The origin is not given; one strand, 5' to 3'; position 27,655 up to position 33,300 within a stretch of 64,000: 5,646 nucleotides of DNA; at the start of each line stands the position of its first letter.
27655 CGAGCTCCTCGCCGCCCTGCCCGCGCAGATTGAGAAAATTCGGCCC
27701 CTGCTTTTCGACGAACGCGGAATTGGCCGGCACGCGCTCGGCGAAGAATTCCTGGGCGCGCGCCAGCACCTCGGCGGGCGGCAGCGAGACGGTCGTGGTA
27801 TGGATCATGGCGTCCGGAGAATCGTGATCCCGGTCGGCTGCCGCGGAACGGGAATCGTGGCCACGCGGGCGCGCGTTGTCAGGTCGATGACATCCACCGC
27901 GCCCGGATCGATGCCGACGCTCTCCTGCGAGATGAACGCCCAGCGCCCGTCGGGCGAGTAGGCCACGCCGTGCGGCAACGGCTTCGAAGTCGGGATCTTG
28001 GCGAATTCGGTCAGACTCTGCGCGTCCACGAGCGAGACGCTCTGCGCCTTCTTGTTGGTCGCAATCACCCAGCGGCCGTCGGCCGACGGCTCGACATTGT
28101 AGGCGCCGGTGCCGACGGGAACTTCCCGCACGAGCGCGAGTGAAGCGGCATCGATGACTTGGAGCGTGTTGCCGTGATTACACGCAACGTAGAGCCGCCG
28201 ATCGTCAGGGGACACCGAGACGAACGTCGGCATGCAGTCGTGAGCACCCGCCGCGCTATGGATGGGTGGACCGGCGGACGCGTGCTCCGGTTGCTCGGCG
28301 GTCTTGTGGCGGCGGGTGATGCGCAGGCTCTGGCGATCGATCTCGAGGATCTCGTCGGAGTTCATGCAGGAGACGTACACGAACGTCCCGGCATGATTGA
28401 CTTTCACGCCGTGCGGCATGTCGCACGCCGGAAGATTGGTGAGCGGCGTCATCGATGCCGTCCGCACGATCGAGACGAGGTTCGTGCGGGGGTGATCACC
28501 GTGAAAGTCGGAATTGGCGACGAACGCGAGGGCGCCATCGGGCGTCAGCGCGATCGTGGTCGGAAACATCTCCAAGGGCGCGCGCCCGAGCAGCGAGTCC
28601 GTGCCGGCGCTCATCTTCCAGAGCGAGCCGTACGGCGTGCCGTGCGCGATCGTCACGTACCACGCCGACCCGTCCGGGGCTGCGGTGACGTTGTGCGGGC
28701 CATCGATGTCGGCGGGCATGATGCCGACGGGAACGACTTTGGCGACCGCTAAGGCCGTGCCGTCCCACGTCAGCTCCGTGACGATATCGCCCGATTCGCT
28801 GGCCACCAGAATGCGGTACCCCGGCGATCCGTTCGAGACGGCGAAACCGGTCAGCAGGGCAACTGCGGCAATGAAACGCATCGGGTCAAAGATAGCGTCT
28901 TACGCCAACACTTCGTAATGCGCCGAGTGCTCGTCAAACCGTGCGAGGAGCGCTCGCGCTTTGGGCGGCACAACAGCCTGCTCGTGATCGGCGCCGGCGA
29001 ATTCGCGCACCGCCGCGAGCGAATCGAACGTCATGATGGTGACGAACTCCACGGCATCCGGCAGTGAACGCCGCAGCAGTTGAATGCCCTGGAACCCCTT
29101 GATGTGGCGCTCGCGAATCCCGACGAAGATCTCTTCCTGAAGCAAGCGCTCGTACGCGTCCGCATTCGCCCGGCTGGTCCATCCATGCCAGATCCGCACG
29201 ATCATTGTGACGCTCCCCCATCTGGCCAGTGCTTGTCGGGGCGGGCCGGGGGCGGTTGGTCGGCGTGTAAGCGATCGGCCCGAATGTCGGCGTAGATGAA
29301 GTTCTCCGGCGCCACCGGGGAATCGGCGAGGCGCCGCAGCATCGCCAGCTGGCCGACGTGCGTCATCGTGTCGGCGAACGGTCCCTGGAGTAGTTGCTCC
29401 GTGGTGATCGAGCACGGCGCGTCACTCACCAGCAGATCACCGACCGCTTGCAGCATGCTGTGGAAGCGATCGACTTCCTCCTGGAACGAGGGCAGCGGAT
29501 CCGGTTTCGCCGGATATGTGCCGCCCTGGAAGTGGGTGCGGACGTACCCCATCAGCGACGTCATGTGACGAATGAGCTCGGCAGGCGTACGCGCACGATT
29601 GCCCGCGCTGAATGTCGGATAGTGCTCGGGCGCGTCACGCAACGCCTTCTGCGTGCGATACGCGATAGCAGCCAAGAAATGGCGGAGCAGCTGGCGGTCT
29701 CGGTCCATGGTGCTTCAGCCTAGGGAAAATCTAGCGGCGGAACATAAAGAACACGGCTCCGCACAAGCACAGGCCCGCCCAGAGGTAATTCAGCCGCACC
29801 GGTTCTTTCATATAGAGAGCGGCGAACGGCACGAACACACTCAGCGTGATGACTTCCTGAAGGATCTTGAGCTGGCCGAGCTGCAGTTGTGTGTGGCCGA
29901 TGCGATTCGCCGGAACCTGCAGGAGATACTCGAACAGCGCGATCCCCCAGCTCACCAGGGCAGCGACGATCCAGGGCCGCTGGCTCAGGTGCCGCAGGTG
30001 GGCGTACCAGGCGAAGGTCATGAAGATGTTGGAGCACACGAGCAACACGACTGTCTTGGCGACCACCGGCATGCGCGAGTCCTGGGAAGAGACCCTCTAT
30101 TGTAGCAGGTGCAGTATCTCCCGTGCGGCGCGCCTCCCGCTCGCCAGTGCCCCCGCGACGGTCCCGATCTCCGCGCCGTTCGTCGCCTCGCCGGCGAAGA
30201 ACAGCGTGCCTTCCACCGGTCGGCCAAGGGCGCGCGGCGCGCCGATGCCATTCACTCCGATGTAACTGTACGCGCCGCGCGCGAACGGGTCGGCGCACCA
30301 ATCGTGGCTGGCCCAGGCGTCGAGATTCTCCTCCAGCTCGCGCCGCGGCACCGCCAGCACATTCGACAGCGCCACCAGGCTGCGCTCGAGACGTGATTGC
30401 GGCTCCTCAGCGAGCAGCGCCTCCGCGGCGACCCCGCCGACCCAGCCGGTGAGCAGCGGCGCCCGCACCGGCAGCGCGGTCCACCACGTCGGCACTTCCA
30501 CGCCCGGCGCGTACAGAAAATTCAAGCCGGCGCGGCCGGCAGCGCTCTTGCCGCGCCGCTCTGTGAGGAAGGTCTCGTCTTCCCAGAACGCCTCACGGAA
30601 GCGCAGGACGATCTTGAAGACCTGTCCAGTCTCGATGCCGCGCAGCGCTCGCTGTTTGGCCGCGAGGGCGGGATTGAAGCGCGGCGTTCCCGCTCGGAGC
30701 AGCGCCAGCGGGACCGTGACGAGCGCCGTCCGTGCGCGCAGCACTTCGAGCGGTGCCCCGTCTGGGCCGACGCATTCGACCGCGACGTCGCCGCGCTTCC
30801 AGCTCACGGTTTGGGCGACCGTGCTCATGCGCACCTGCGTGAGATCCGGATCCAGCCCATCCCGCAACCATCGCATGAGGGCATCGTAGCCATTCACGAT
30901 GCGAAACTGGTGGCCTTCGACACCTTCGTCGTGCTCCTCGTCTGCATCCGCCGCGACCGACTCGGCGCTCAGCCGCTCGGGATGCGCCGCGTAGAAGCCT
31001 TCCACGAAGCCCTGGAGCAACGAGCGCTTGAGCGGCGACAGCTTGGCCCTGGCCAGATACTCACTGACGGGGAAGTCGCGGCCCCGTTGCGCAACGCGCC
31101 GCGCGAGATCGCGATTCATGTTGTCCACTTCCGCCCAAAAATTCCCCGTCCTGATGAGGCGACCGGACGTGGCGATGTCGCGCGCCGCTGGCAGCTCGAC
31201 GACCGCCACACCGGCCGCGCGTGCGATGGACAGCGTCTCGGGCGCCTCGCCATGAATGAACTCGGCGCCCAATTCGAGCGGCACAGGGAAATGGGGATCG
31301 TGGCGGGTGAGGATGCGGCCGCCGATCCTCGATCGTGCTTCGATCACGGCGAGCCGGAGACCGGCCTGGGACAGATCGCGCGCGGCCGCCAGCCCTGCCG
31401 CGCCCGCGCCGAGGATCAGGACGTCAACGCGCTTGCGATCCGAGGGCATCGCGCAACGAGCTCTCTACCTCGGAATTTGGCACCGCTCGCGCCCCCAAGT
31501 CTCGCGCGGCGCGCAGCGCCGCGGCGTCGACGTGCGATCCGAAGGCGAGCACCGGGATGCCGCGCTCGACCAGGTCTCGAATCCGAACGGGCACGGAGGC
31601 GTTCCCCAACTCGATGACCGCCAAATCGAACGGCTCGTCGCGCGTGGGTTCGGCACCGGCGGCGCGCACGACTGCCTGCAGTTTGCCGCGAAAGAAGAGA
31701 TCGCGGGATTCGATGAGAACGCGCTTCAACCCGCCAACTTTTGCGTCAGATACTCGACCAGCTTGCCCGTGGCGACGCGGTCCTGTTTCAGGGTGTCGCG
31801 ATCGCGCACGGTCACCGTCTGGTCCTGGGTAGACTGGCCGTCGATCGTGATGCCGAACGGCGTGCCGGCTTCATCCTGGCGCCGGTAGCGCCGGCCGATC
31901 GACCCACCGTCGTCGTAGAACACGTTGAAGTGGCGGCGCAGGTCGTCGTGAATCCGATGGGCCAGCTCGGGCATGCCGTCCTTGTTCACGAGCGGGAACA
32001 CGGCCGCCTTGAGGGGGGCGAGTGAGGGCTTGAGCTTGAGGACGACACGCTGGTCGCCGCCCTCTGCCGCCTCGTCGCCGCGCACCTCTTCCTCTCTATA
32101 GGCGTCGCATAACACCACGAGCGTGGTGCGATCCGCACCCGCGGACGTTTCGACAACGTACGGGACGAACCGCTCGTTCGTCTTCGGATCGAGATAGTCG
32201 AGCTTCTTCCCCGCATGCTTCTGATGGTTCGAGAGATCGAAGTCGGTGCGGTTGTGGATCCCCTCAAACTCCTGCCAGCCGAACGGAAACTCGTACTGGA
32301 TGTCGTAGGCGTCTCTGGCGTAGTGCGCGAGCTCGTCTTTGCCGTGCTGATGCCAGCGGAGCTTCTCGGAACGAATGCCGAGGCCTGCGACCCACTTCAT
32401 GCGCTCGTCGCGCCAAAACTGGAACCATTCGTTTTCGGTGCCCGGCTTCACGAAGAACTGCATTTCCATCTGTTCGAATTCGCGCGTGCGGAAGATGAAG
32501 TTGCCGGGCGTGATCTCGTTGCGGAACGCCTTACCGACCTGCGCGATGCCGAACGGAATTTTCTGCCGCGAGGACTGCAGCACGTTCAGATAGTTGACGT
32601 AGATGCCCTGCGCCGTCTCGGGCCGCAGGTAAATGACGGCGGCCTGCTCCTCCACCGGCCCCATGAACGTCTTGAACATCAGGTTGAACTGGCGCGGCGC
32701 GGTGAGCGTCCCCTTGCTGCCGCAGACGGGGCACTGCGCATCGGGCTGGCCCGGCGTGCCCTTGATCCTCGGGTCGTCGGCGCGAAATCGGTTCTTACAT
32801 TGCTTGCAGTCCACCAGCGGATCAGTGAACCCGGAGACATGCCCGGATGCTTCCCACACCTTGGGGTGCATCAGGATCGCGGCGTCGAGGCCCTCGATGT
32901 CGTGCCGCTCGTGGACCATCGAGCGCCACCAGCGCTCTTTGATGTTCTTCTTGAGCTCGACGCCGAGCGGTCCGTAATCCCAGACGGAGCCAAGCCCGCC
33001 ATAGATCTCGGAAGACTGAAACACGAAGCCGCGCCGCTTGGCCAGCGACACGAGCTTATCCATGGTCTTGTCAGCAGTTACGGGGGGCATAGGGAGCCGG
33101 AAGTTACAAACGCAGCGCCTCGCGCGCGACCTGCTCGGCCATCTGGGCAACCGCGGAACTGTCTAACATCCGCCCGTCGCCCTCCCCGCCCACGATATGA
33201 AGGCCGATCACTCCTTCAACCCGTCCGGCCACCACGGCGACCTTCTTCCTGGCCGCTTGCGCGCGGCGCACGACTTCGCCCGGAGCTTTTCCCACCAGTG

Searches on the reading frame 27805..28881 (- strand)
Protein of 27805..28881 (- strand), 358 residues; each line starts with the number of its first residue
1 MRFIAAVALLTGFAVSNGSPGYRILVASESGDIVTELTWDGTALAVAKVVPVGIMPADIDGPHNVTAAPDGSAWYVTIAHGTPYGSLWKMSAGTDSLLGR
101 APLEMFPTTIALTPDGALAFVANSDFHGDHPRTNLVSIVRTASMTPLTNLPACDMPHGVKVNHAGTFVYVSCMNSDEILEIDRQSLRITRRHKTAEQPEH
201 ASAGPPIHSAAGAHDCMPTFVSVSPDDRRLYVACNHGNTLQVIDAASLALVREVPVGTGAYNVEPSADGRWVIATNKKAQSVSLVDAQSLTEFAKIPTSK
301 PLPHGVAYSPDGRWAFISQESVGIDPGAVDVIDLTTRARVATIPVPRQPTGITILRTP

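Call 7: search_protein_families(library=pfam, proteins=[window:27805-28881:-])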
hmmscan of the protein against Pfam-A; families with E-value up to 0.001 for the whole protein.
window:27805-28881:- (358 aa): 7 families
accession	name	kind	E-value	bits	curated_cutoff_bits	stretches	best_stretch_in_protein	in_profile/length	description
PF02239.22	Cytochrom_D1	-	7.6e-13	48.2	25.5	1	223-299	43-118/368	Cytochrome D1 heme domain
PF21783.3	YNCE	-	8.7e-08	32.3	27.1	0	256-355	240-334/339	YNCE-like beta-propeller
PF10282.15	Lactonase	-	1.8e-07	31.2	21.7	0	110-199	249-338/344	Lactonase, 7-bladed beta-propeller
PF24684.1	Vgb_lyase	-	2.1e-07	30.5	50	0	215-316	96-196/290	Virginiamycin B lyase family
PF01436.27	NHL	-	1.2e-06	28.7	20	0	216-242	2-27/28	NHL repeat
PF25174.1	Beta-prop_THOC3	-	4.9e-06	26.2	305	1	221-339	52-163/272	THOC3 beta-propeller domain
PF23414.1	Beta-prop_EML_2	-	1.2e-05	25.3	90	1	225-320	8-101/266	Echinoderm microtubule-associated protein second beta-propeller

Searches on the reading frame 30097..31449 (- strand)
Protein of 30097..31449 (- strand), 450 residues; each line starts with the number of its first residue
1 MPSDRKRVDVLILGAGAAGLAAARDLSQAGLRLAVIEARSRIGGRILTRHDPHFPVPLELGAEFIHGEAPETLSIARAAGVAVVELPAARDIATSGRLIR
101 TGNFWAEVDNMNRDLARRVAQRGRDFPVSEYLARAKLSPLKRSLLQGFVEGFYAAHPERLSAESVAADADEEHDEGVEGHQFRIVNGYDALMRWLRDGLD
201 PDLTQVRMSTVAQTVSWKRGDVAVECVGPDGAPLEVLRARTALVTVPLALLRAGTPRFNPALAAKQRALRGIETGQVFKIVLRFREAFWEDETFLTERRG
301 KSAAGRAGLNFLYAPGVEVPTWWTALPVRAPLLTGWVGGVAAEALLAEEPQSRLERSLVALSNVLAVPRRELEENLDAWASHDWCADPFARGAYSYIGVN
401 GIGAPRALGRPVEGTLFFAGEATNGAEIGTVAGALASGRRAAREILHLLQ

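Call 7: search_protein_families(library=pfam, proteins=[window:30097-31449:-])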
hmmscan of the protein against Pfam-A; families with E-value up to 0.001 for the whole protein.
window:30097-31449:- (450 aa): 9 families
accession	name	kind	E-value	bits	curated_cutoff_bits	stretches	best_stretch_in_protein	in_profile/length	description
PF01593.30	Amino_oxidase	-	1.4e-52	179.9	19.8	2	105-446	123-443/443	Flavin containing amine oxidoreductase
PF13450.12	NAD_binding_8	-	3.3e-13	50.2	21.9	1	12-72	1-61/68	NAD(P)-binding Rossmann-like domain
PF01266.30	DAO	-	1.4e-06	28.5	27.9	1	9-154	1-140/353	FAD dependent oxidoreductase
PF01946.23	Thi4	-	2e-06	27.7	26.2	1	7-45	17-56/235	Thi4 family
PF00890.30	FAD_binding_2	-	1.2e-05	25.1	20.4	1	9-44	1-36/414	FAD binding domain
PF03486.20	HI0933_like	-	1.3e-05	25.2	50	1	9-47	2-40/244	HI0933-like protein Rossmann domain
PF12831.13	FAD_oxidored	-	5.1e-05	23.2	27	1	9-45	1-37/416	FAD dependent oxidoreductase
PF07992.20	Pyr_redox_2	-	6.1e-05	23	26.1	1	9-41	2-35/291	Pyridine nucleotide-disulphide oxidoreductase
PF01494.25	FAD_binding_3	-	0.00019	21.2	22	1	7-40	1-34/349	FAD binding domain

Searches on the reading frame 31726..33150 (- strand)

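Call 7: search_protein_families(library=pfam, proteins=[window:31726-33150:-])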
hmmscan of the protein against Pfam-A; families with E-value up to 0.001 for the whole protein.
window:31726-33150:- (474 aa): 2 families
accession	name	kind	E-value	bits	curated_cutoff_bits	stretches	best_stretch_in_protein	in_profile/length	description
PF03129.25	HGTP_anticodon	-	4.1e-17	62.6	21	1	381-470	1-93/94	Anticodon binding domain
PF00587.30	tRNA-synt_2b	-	6.3e-09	36.6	29.3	1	171-347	9-176/179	tRNA synthetase class II core domain (G, H, P, S and T)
